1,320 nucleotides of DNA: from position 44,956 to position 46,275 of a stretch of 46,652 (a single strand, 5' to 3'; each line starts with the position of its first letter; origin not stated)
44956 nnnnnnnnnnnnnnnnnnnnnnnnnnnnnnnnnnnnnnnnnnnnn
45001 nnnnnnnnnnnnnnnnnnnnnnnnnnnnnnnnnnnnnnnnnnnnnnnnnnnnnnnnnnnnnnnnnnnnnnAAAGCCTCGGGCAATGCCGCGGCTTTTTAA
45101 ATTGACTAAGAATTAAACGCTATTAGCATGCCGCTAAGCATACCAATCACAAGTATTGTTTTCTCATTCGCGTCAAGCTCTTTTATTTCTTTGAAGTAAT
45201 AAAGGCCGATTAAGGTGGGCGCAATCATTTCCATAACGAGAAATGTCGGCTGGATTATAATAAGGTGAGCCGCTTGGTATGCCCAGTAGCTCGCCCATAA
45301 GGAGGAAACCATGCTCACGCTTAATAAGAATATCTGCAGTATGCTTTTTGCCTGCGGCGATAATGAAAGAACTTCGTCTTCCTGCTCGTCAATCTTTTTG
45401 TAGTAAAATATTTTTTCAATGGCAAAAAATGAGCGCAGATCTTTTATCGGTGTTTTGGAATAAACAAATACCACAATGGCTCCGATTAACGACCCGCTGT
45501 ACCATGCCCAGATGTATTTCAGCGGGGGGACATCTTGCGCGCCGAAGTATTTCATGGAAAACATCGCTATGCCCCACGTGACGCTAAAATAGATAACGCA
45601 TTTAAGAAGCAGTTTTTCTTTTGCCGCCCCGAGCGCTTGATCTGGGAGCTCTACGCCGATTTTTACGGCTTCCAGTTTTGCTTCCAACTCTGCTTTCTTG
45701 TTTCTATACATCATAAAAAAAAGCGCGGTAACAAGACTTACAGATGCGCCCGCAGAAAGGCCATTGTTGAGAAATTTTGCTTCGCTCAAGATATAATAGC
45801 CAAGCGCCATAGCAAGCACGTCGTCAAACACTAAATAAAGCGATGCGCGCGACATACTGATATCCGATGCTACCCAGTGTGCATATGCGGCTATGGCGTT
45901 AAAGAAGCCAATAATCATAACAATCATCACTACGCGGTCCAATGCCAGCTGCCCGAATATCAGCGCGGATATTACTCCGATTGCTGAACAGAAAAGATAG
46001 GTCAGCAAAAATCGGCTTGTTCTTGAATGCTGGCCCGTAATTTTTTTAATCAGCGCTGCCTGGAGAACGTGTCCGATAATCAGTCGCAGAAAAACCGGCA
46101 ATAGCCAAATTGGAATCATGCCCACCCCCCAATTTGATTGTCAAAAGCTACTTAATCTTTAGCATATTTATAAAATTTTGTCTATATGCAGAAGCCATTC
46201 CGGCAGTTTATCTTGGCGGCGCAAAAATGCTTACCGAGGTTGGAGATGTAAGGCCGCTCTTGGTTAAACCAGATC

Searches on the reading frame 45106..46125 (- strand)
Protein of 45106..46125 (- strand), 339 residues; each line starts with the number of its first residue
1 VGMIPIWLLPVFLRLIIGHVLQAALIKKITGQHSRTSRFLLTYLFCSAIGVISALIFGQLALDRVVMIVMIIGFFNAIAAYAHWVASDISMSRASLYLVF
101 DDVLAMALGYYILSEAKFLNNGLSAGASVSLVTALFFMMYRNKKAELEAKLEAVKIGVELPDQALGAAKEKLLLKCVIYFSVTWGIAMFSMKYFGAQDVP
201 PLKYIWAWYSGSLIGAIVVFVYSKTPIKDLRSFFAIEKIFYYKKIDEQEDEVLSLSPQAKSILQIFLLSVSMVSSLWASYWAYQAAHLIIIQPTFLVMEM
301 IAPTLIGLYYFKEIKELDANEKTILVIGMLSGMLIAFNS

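Call 29: search_protein_families(library=pfam, proteins=[window:45106-46125:-], max_evalue=0.001)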
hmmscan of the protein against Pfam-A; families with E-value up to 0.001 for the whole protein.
window:45106-46125:- (339 aa): 0 families

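Call 58: search_protein_families(library=pfam, proteins=[window:45106-46125:-], max_evalue=1)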
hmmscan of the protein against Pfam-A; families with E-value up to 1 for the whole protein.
window:45106-46125:- (339 aa): 1 family
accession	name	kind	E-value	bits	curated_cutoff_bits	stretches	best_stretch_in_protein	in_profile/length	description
PF19762.4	DUF6249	-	0.051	14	33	1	126-194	9-77/104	Domain of unknown function (DUF6249)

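Call 71: search_protein_families(library=ncbifam, proteins=[window:45106-46125:-], max_evalue=0.1)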
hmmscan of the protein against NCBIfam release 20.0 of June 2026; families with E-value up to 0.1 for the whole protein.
window:45106-46125:- (339 aa): 0 families
